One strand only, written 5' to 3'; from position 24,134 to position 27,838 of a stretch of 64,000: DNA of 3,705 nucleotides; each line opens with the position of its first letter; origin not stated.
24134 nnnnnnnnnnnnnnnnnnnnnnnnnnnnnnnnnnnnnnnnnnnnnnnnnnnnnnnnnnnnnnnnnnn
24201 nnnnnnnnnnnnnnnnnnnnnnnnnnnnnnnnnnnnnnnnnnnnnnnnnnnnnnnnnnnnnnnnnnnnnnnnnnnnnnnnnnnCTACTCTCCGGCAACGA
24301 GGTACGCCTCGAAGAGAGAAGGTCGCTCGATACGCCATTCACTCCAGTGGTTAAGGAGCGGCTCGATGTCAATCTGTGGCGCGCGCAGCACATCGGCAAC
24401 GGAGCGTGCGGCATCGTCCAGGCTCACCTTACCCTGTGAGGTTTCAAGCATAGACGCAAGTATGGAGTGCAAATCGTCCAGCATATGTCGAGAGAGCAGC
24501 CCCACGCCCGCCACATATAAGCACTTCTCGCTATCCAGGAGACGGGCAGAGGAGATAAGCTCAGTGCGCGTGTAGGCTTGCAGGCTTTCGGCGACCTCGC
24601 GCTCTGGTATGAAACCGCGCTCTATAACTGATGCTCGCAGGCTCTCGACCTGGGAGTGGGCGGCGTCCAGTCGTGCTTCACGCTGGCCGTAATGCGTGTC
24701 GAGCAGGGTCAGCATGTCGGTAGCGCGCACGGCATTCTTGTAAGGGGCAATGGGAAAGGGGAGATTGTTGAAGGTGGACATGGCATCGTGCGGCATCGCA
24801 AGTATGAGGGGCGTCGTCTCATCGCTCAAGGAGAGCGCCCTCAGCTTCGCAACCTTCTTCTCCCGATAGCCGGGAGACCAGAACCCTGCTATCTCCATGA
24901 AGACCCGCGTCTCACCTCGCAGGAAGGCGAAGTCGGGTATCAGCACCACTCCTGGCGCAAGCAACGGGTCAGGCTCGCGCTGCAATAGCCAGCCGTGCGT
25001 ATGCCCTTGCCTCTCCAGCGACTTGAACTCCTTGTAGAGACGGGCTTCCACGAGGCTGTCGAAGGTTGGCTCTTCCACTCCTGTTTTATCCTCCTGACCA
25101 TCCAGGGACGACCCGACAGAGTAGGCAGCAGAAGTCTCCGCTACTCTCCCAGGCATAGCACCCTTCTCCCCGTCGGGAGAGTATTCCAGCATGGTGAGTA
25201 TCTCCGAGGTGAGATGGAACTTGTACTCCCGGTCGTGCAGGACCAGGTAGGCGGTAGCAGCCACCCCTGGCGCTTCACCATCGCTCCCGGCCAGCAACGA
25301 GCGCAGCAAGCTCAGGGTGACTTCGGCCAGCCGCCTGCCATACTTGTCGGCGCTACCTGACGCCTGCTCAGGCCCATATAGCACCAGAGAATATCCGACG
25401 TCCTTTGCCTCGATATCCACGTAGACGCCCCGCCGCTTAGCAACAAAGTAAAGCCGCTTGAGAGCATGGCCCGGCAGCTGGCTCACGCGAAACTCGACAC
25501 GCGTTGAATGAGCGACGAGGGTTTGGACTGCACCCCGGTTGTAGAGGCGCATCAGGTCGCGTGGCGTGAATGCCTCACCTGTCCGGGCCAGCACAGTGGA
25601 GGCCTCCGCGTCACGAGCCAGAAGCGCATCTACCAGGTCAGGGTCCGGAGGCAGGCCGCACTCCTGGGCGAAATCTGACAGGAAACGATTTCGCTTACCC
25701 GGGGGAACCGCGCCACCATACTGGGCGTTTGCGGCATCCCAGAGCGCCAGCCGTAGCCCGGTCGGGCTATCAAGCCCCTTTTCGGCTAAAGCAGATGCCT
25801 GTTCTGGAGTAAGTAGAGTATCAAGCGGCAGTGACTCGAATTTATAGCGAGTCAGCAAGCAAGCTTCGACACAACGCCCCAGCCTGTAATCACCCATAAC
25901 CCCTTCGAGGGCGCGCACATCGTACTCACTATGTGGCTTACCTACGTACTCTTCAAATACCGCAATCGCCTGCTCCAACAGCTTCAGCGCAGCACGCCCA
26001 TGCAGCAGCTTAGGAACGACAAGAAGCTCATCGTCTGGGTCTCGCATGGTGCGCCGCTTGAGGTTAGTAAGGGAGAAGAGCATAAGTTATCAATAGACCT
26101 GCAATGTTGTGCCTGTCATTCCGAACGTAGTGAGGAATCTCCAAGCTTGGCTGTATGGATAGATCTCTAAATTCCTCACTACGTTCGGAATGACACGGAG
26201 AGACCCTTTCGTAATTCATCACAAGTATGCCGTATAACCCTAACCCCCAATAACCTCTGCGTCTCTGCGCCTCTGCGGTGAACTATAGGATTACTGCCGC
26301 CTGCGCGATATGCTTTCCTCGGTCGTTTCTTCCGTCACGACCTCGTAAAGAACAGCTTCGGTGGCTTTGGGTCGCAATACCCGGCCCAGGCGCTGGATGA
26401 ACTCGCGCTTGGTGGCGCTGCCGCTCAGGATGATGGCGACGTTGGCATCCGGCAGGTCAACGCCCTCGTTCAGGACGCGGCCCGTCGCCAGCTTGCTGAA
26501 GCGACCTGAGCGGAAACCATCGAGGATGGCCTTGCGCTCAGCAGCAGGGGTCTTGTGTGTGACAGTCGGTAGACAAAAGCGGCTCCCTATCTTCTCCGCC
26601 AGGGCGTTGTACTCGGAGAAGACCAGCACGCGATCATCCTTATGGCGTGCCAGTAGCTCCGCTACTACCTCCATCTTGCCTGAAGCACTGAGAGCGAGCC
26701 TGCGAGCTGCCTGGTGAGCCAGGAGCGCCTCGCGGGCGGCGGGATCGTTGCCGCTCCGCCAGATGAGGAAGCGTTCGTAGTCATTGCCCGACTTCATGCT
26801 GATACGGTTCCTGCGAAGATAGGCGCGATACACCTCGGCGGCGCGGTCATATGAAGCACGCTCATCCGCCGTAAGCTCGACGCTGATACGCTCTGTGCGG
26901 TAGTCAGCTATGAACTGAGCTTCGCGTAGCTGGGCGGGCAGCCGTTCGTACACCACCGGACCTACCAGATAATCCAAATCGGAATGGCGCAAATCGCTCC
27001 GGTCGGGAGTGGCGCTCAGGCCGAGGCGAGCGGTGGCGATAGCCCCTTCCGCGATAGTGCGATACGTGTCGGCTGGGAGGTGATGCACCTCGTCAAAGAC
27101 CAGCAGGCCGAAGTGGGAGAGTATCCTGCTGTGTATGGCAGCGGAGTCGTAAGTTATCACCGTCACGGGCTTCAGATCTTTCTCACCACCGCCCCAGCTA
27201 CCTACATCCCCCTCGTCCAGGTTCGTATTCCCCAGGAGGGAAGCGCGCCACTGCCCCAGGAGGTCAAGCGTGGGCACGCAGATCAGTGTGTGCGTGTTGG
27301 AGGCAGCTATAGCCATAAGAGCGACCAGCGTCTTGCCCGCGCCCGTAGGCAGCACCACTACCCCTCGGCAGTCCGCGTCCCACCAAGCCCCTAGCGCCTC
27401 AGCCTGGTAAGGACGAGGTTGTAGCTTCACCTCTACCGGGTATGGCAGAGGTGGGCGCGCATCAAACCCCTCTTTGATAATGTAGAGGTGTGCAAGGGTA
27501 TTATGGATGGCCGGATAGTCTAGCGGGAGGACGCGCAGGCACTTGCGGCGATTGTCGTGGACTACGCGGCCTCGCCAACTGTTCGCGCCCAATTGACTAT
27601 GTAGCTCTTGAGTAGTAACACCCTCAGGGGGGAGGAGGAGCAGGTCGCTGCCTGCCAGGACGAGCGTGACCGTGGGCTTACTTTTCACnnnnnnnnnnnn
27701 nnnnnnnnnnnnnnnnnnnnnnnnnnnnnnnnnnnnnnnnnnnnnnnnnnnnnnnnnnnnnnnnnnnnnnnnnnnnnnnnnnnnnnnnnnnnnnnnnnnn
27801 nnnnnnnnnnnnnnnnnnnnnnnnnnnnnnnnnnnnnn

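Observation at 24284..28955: Exonuclease(YprB/MrfB-like)-XPB helicase-Bax1/DUF790 nuclease operon adjoining the DarT module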

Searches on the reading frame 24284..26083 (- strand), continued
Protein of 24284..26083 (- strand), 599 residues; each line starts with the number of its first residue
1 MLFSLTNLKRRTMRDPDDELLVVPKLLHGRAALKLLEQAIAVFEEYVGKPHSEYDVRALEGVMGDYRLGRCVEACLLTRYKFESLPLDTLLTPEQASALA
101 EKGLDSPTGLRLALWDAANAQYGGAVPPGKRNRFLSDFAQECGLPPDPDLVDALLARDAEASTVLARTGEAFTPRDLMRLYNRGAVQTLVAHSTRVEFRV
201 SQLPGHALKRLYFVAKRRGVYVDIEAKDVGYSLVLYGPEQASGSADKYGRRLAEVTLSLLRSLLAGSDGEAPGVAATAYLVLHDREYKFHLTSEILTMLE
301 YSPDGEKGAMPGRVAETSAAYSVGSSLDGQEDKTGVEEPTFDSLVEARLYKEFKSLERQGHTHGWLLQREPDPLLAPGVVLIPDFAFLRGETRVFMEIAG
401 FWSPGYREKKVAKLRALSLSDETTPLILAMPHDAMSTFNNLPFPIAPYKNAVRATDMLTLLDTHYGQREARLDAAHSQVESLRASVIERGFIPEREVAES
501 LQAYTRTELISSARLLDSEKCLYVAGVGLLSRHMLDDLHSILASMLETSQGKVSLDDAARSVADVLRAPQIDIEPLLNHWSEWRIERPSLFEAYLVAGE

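Call 89: get_annotated_region(hit=H5, flank=7000)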
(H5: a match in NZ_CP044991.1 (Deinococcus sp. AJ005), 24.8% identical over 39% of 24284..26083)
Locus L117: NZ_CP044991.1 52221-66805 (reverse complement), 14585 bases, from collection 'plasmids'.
description: Deinococcus sp. AJ005 plasmid p115k, complete sequence
organism: Deinococcus sp. AJ005 (NCBI taxid 2652443)
taxonomy: Bacteria; Deinococcota; Deinococci; Deinococcales; Deinococcaceae; Deinococcus; Deinococcus sp. AJ005
host: -; source: single cell; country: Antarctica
typing (MOB-suite, as given by PLSDB): non-mobilizable
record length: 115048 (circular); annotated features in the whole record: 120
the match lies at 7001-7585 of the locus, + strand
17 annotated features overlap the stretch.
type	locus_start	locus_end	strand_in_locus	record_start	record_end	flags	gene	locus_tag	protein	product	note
CDS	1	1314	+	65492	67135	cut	-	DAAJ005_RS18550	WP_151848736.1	IS1182 family transposase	-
CDS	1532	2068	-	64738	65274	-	-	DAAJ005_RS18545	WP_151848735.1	hypothetical protein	-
CDS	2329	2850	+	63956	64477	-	-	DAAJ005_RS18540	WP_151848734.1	hypothetical protein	-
CDS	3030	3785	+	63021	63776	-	-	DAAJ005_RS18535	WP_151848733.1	SDR family oxidoreductase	-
CDS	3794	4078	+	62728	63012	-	-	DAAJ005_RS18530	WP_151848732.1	DUF3006 domain-containing protein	-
CDS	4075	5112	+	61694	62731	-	-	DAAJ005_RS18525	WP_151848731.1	excalibur calcium-binding domain-containing protein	-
CDS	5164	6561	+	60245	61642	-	-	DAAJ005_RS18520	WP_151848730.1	DEAD/DEAH box helicase family protein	-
CDS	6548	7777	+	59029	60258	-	-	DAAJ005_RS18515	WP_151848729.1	DUF790 family protein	-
CDS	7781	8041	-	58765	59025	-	-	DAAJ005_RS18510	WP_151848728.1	hypothetical protein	-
CDS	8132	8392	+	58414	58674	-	-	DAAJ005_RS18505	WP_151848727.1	hypothetical protein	-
CDS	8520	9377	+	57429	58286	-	-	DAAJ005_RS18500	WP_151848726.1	hypothetical protein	-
CDS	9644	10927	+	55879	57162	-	-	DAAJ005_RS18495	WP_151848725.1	hypothetical protein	-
CDS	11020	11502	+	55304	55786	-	-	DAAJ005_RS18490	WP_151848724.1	hypothetical protein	-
CDS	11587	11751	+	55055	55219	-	-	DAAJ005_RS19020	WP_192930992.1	hypothetical protein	-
CDS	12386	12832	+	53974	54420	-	-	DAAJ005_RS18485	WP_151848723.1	NUDIX domain-containing protein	-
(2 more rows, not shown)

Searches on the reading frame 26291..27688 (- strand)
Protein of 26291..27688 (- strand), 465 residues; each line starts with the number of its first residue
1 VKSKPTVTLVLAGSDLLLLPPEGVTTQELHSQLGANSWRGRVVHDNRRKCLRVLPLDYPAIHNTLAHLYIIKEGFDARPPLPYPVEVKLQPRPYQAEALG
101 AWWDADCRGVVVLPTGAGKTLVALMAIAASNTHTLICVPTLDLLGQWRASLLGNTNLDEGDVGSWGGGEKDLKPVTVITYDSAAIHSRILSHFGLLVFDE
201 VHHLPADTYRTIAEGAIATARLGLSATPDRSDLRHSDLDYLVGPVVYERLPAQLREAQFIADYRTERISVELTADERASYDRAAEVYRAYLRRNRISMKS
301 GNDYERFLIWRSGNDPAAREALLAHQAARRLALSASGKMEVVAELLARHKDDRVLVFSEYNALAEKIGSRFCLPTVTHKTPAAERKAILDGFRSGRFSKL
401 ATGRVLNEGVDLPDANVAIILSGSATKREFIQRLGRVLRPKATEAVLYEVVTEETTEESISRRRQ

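Call 4: search_protein_families(library=pfam, proteins=[window:26291-27688:-], max_evalue=0.01)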
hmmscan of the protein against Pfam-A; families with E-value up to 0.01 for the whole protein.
window:26291-27688:- (465 aa): 4 families
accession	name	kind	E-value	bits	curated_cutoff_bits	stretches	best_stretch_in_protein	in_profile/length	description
PF04851.21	ResIII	-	4.3e-26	92.2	22.5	1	88-230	1-164/164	Type III restriction enzyme, res subunit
PF00271.37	Helicase_C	-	4.6e-16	59.5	23.5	1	338-440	2-109/110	Helicase conserved C-terminal domain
PF16203.11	ERCC3_RAD25_C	-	2.4e-15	56.9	27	1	337-465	44-182/248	ERCC3/RAD25/XPB C-terminal helicase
PF00270.35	DEAD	-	3.5e-11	43.6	26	1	93-231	2-162/167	DEAD/DEAH box helicase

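Call 5: search_protein_families(library=ncbifam, proteins=[window:26291-27688:-], max_evalue=0.01)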
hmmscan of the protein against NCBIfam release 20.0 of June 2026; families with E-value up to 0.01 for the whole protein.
window:26291-27688:- (465 aa): 19 families
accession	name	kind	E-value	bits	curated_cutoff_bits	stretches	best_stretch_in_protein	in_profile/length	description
NF045503.1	repair_heli_XPB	equivalog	1.1e-74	251.9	610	2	88-288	181-395/548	DNA repair helicase XPB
TIGR04095.1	dnd_restrict_1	equivalog_domain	2.8e-40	138.7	600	2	188-451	127-396/451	DNA phosphorothioation system restriction enzyme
TIGR00603.1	rad25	subfamily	6.2e-33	114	328.7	2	84-275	251-460/734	DNA repair helicase rad25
NF010337.0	PRK13766.1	equivalog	5.3e-16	57.9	610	2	334-459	349-485/781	Hef nuclease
NF041062.1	DpdE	equivalog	2.5e-11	42.3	500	2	130-231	199-300/1048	protein DpdE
NF053632.1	heli_RadD_YejH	equivalog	5.9e-11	41.4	720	1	92-230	4-153/573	DNA repair helicase RadD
NF003673.1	PRK05298.1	equivalog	4.7e-06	25.2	743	1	379-460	476-562/653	excinuclease ABC subunit UvrB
NF046051.1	restrict_EcoAI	equivalog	5.4e-06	25.1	550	1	192-436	274-510/768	EcoAI/FtnUII family type I restriction enzme subunit R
NF008164.0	PRK10917.1-2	equivalog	2.1e-05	23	785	1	358-423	509-572/704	ATP-dependent DNA helicase RecG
TIGR00631.1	uvrb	equivalog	2.6e-05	22.7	750.1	1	349-460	441-562/658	excinuclease ABC subunit UvrB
NF041063.1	DpdF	equivalog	0.0001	21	550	1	109-143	161-198/813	protein DpdF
TIGR00643.1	recG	equivalog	0.00012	20.9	659.4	1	358-422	471-534/629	ATP-dependent DNA helicase RecG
TIGR04121.1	DEXH_lig_assoc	equivalog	0.0006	17.6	850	0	89-127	12-49/804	ligase-associated DNA damage response DEXH box helicase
NF008165.0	PRK10917.1-3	equivalog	0.0014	17.2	711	0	356-422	495-561/692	ATP-dependent DNA helicase RecG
TIGR02621.3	cas3_GSU0051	exception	0.0015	17.5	400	1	90-132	13-56/854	type I-G CRISPR-associated helicase/endonuclease Cas3g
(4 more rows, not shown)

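Call 6: search_protein_families(library=padloc, proteins=[window:26291-27688:-], max_evalue=0.01)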
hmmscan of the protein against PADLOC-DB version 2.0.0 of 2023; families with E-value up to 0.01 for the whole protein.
window:26291-27688:- (465 aa): 23 families
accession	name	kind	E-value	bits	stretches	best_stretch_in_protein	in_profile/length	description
PDLC02707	PbeA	-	1e-51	174.3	2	185-456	372-635/672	PbeA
PDLC02704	PbeA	-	5.9e-42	142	2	193-452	384-645/682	PbeA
PDLC02706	PbeA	-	9.4e-30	101.8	2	194-453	397-674/722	PbeA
PDLC02705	PbeA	-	1.1e-21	74.8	2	187-444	369-623/691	PbeA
PDLC02703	PbeA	-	7.1e-16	55.9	1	195-441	369-600/626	PbeA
PDLC03659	mREase_IV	-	3e-11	39.9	2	185-243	328-386/945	Type IV methyl-directed restriction enzyme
PDLC01439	typeIV_DinG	-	2.1e-09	34.6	2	90-146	15-74/575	CAS-IV-A; associated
PDLC03658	mREase_IV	-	2.5e-09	33.4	2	363-442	467-547/953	Type IV methyl-directed restriction enzyme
PDLC01710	Cas3a1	-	6.7e-06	22.8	0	176-224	319-376/745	Cas3_1_CAS-I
PDLC03597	REase_MTase_IIG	-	2.9e-05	19.8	0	400-442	555-597/1646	Type IIG restriction enzyme-methyltransferase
PDLC02855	DpdF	-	4.6e-05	19.9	1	105-169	156-225/825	DpdF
PDLC02857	DpdF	-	6.1e-05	19.2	1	105-143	195-235/911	DpdF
PDLC01252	Cas3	-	0.00017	19.1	0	407-450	258-298/324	CAS-I; effector_G3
PDLC01770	Cas3g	-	0.00019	18.1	0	320-444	219-345/733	-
PDLC01323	Cas3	-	0.00084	17.2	0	113-146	19-49/294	CAS-I-D; effector_G3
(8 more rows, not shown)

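Call 27: search_solved_structures(query=window:26291-27688:-, max_evalue=1e-10, show_alignments=1)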
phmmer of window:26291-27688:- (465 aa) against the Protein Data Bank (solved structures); distinct sequences matched with E-value up to 1e-10: 16.
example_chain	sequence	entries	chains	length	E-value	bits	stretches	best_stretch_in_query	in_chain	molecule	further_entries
6p66_A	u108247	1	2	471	5.3e-99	335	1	76-464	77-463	DNA repair protein RAD25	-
2fwr_A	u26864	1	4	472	5.4e-99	335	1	76-464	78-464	DNA repair protein RAD25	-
6p4f_A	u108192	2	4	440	1.3e-91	310.7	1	79-464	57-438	DNA-dependent ATPase XPBII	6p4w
5tnu_A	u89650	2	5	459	1.5e-91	310.5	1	79-464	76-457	DNA-dependent ATPase XPBII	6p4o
2fzl_A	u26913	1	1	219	9.5e-51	176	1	258-452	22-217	DNA repair protein RAD25, XPB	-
2fz4_A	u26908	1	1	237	2.2e-36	128.7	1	76-236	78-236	DNA repair protein RAD25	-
5fmf_1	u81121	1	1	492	3.8e-28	101.5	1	77-283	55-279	DNA REPAIR HELICASE RAD25, SSL2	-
5sva_Z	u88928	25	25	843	3.4e-27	98.4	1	77-283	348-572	DNA repair helicase RAD25 | General transcription and DNA repair factor IIH helicase subunit XPB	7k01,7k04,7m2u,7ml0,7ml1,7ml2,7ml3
5oqj_7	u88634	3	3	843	1.6e-26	96.1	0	192-283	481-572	DNA repair helicase RAD25 | General transcription and DNA repair factor IIH helicase subunit XPB | General transcription and DNA repair factor IIH helicase subu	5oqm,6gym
8ebt_A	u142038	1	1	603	3.5e-26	95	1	85-265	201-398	General transcription and DNA repair factor IIH helicase subunit XPB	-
5of4_A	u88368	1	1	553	6.8e-26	94.1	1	83-266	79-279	TFIIH basal transcription factor complex helicase XPB subunit,XPB,TFIIH basal transcriptio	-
6nmi_A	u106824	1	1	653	1.4e-25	93.1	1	83-266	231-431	General transcription and DNA repair factor IIH helicase subunit XPB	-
8bvw_0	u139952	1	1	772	2.4e-25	92.3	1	81-265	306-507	General transcription and DNA repair factor IIH helicase subunit XPB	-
29vf_0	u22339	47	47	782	2.5e-25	92.2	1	81-265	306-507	General transcription and DNA repair factor IIH helicase subunit XPB | TFIIH basal transcription factor complex helicase XPB subunit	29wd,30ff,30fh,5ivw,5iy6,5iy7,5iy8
28jm_A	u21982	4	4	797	2.7e-25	92.1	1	81-265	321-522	General transcription and DNA repair factor IIH helicase subunit XPB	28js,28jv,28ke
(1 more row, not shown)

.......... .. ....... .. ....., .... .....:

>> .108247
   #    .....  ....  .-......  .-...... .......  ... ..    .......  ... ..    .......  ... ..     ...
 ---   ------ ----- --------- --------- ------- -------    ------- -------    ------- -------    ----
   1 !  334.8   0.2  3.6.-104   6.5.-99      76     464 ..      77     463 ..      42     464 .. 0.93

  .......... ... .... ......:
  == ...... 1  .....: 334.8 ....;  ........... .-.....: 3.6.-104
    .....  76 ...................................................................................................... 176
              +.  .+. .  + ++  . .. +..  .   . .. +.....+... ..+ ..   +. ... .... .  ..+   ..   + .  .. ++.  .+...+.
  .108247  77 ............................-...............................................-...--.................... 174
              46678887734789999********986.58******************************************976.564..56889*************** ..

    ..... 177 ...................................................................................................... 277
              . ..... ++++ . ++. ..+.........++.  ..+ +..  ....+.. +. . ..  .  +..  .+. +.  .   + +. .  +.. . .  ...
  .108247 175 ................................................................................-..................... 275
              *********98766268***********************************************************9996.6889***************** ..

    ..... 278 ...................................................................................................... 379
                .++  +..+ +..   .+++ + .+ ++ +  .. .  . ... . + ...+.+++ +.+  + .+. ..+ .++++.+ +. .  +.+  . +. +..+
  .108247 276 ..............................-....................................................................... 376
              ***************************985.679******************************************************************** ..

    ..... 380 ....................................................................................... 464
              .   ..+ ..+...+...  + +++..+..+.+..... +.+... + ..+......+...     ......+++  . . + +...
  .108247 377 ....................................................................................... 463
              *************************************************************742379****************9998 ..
